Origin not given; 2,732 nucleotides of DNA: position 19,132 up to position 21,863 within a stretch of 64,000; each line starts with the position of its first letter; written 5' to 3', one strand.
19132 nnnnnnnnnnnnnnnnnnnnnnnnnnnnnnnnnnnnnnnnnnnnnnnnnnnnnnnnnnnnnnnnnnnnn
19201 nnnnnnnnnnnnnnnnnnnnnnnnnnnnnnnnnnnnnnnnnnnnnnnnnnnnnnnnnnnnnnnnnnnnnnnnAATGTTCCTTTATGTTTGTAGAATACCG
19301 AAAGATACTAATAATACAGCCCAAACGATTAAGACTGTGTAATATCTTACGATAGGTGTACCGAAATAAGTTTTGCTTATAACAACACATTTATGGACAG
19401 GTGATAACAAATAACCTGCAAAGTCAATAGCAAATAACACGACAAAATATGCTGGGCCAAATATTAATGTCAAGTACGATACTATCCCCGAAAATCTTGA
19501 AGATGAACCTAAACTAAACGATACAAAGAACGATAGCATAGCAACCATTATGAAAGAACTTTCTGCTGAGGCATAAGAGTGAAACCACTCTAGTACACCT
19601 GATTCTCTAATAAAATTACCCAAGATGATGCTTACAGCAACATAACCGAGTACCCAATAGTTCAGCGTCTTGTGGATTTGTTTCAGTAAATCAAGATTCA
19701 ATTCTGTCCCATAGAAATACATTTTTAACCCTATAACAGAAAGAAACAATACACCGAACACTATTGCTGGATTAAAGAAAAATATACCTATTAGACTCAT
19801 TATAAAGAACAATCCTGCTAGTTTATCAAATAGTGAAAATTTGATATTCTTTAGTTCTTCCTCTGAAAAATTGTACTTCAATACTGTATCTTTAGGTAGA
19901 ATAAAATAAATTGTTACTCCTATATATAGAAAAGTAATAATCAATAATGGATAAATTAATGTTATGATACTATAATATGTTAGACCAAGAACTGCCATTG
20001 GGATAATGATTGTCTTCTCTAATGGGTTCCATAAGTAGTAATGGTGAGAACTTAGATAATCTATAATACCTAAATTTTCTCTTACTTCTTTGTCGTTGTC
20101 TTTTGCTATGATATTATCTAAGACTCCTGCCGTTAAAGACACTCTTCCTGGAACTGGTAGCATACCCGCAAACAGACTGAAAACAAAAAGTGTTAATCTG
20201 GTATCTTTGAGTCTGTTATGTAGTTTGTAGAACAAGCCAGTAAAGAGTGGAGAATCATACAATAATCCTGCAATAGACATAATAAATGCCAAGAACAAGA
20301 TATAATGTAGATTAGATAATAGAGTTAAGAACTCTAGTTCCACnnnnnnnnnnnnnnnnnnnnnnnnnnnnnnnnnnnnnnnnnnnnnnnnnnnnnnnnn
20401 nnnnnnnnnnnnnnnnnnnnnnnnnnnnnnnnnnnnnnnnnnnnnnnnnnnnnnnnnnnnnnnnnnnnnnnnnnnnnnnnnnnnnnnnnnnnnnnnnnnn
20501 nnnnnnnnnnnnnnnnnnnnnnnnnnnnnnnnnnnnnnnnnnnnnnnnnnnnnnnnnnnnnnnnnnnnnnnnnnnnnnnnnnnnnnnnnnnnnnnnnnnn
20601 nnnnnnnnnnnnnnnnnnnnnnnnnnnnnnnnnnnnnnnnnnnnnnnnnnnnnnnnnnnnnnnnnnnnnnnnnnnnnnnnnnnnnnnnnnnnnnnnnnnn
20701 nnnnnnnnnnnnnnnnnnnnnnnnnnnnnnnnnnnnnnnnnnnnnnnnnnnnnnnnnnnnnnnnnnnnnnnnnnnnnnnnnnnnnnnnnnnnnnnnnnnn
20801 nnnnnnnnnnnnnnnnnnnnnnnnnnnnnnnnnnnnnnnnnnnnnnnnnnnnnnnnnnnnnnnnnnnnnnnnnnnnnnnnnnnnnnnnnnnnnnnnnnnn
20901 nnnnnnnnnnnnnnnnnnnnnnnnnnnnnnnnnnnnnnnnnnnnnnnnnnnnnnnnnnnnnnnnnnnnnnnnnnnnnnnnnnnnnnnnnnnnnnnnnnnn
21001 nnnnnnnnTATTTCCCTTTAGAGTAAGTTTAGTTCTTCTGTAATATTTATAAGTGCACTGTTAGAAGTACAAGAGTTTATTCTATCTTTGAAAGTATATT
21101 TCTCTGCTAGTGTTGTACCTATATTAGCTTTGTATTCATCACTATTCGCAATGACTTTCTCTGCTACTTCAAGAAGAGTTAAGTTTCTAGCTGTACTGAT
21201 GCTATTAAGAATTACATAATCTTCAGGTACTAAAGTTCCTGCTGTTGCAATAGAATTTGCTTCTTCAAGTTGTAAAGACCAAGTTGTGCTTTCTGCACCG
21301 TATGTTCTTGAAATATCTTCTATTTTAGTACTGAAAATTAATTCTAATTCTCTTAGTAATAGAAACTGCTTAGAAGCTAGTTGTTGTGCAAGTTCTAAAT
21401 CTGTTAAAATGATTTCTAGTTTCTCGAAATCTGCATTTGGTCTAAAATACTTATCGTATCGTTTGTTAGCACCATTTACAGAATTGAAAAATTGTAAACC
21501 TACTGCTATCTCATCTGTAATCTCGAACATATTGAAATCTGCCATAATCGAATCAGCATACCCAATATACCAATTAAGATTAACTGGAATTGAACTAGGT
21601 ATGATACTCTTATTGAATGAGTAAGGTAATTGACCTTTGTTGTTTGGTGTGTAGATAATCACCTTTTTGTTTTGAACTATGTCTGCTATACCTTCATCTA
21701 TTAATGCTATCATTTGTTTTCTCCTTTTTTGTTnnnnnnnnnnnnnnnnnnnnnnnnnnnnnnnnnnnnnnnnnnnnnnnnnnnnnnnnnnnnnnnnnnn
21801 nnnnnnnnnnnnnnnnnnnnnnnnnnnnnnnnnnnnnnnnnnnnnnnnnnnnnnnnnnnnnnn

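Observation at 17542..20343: Phage-encoded TonB-dependent-receptor-like outer-membrane protein with an upstream polytopic membrane protein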

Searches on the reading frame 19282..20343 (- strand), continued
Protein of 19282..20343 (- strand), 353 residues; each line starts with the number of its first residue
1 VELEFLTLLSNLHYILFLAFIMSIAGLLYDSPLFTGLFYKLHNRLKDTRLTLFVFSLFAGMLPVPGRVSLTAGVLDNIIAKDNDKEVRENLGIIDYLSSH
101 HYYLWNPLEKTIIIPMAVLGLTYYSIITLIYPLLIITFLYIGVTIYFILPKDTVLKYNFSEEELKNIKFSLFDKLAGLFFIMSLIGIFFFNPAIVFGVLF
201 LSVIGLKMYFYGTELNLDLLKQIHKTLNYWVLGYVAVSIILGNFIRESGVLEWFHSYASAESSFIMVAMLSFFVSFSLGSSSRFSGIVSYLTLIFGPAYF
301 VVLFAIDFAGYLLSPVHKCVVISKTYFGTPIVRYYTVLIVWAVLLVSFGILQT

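Call 31: find_encoding_contigs(protein=P0016, flank=8000, max_places=2)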
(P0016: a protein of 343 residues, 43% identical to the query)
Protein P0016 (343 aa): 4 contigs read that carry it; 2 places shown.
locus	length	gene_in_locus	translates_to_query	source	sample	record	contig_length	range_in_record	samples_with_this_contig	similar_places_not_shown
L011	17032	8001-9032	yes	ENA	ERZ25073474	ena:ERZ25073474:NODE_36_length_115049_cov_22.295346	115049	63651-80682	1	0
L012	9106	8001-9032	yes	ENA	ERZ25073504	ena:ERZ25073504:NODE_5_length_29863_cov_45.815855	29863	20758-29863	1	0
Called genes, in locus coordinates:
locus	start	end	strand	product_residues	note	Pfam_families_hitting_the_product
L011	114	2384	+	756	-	PF13884:Peptidase_S74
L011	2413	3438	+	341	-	-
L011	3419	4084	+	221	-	PF13578:Methyltransf_24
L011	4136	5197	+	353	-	-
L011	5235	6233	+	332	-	-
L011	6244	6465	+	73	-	-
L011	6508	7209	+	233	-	-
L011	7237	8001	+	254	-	-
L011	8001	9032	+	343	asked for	PF04165:DUF401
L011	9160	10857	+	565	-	PF13884:Peptidase_S74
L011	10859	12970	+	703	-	-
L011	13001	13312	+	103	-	PF05488:PAAR_motif (weak)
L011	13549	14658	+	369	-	-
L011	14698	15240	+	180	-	-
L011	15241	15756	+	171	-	-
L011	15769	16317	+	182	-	-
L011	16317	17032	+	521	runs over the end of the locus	-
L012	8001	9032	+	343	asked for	PF04165:DUF401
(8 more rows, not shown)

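Call 50: search_protein_families(library=pfam, proteins=[L001:2928-4511:+, L003:3929-4969:+, L008:6931-8004:+], max_evalue=1)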
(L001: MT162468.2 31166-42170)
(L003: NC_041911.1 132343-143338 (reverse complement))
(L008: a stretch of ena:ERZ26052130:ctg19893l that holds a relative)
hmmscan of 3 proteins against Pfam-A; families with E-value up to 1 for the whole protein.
L001:2928-4511:+ (527 aa): 0 families

L003:3929-4969:+ (346 aa): 1 family
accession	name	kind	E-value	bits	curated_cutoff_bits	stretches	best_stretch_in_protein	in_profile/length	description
PF22160.1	PSMA-like_C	-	0.078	13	26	1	149-200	69-117/243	Maltose-forming alpha-amylase-like, C-terminal domain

L008:6931-8004:+ (357 aa): 0 families

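Call 62: search_solved_structures(query=A2, max_evalue=10)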
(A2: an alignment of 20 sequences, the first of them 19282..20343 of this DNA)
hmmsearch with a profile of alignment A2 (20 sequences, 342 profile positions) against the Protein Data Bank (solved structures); distinct sequences matched with E-value up to 10: 1.
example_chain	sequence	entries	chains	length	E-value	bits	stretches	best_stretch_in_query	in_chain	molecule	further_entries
8a2e_AAA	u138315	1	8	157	0.49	13.1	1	298-341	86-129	2A protein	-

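Call 73: predict_structure(alignment_id=A3)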
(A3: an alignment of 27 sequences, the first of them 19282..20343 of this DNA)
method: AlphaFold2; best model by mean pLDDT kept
length: 353 residues; sequences in the alignment: 27
mean_pLDDT: 86.8   pTM: 0.85
mean pLDDT of the five models: 86.8, 83.2, 83.0, 81.8, 80.5
residues with pLDDT >= 90: 189; 70-90: 141; 50-70: 14; < 50: 9
segments of 3 or more residues with pLDDT < 50: 64-72
pLDDT, mean of each block of 10 residues (from residue 1): 82 93 84 80 90 83 48 72 93 88 88 93 93 95 94 88 76 78 74 90 89 90 91 93 88 72 88 94 94 93 97 88 88 94 97 91
secondary structure, 60 per line:
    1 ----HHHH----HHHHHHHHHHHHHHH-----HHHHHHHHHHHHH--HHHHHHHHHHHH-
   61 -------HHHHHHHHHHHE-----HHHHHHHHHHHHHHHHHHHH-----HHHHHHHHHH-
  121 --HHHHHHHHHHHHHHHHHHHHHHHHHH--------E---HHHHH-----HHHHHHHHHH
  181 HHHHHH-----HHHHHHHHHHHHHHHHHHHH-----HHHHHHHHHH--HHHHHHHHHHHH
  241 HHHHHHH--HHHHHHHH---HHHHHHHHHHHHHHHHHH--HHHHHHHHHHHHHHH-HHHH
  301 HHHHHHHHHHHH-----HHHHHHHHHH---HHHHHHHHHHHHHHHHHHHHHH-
elements in order: H5-8 H13-27 H33-45 H48-59 H68-78 H85-104 H110-119 H123-148 H161-165 H171-186 H192-211 H217-226 H229-247 H250-257 H261-278 H281-295 H297-312 H318-327 H331-352

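Call 75: fold_search(model_id=the predicted structure, library=pdb)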
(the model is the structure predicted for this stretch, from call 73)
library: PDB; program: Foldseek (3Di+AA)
matches with E <= 10: 288; with E <= 0.001: 14
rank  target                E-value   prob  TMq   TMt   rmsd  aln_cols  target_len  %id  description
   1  5ul7_A                8.1e-06  1.00  0.67  0.55   6.0       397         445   15  Structure and function of the divalent anion/Na+ symporter from Vibrio cholerae and a humanized variant (released 2017-05-17)
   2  6okz_B                1.0e-05  1.00  0.67  0.55   6.1       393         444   16  Structure of VcINDY bound to Fumarate (released 2020-10-28)
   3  5uld_A                1.4e-05  1.00  0.65  0.54   6.2       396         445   14  Structure and function of the divalent anion/Na+ symporter from Vibrio cholerae and a humanized variant (released 2017-05-17)
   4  7qha_B                4.2e-05  1.00  0.66  0.57   5.7       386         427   15  Cryo-EM structure of the Tripartite ATP-independent Periplasmic (TRAP) transporter SiaQM from Photobacterium profundum (released 2022-12-21)
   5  8thi_B                4.3e-05  1.00  0.62  0.39   6.6       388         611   15  Cryo-EM structure of the Tripartite ATP-independent Periplasmic (TRAP) transporter SiaQM from Haemophilus influenzae ( (released 2023-11-22)
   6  8thj_A                7.9e-05  1.00  0.63  0.40   5.9       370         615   13  Cryo-EM structure of the Tripartite ATP-independent Periplasmic (TRAP) transporter SiaQM from Haemophilus influenzae ( (released 2023-11-22)
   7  8y4w_A                8.3e-05  1.00  0.64  0.41   5.9       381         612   14  Sialic acid bound form of Tripartite ATP-independent Periplasmic (TRAP) transporter from Fusobacterium nucleatum. (released 2024-12-11)
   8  8thi_A                9.8e-05  1.00  0.63  0.40   5.8       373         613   15  Cryo-EM structure of the Tripartite ATP-independent Periplasmic (TRAP) transporter SiaQM from Haemophilus influenzae ( (released 2023-11-22)
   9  6ol0_A                1.4e-04  1.00  0.63  0.54   6.4       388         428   15  Structure of VcINDY bound to Malate (released 2020-10-28)
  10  4f35_C                2.1e-04  1.00  0.61  0.51   6.7       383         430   15  Crystal Structure of a bacterial dicarboxylate/sodium symporter (released 2012-10-24)
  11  7qe5_A                4.3e-04  1.00  0.60  0.38   6.4       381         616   15  Structure of the membrane domains of the sialic acid TRAP transporter HiSiaQM from Haemophilus influenzae (released 2022-07-27)
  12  9pym_A                5.1e-04  1.00  0.63  0.41   6.1       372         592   11  Cryo-EM structure of the isethionate TRAP transporter IseQM from Oleidesulfovibrio alaskensis with bound isethionate (released 2025-11-12)
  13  8y5w_A                5.8e-04  1.00  0.64  0.47   6.7       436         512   12  human NaS1 intermediate state 2 (released 2025-01-22)
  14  8uve_B                6.6e-04  1.00  0.52  0.40   8.1       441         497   12  Structure of NaDC3-Succinate complex in Coo-Ci conformation (released 2024-12-25)
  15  4f35_B                1.3e-03  1.00  0.60  0.53   6.9       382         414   16  Crystal Structure of a bacterial dicarboxylate/sodium symporter (released 2012-10-24)
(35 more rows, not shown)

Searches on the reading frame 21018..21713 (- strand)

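Call 3: search_protein_families(library=pfam, proteins=[window:21018-21713:-], max_evalue=1)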
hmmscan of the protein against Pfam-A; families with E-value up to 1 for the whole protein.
window:21018-21713:- (231 aa): 0 families

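Call 5: search_protein_families(library=phrogs, proteins=[window:21018-21713:-], max_evalue=0.01)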
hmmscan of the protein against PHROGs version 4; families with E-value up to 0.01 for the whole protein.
window:21018-21713:- (231 aa): 3 families
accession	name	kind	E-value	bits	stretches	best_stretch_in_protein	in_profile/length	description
phrog_1604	-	unknown function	8.4e-08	33.1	1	123-217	111-203/251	-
phrog_2618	-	unknown function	5.7e-05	24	1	127-227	93-190/197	-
phrog_10301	-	unknown function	0.0026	18.3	1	140-219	180-256/302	-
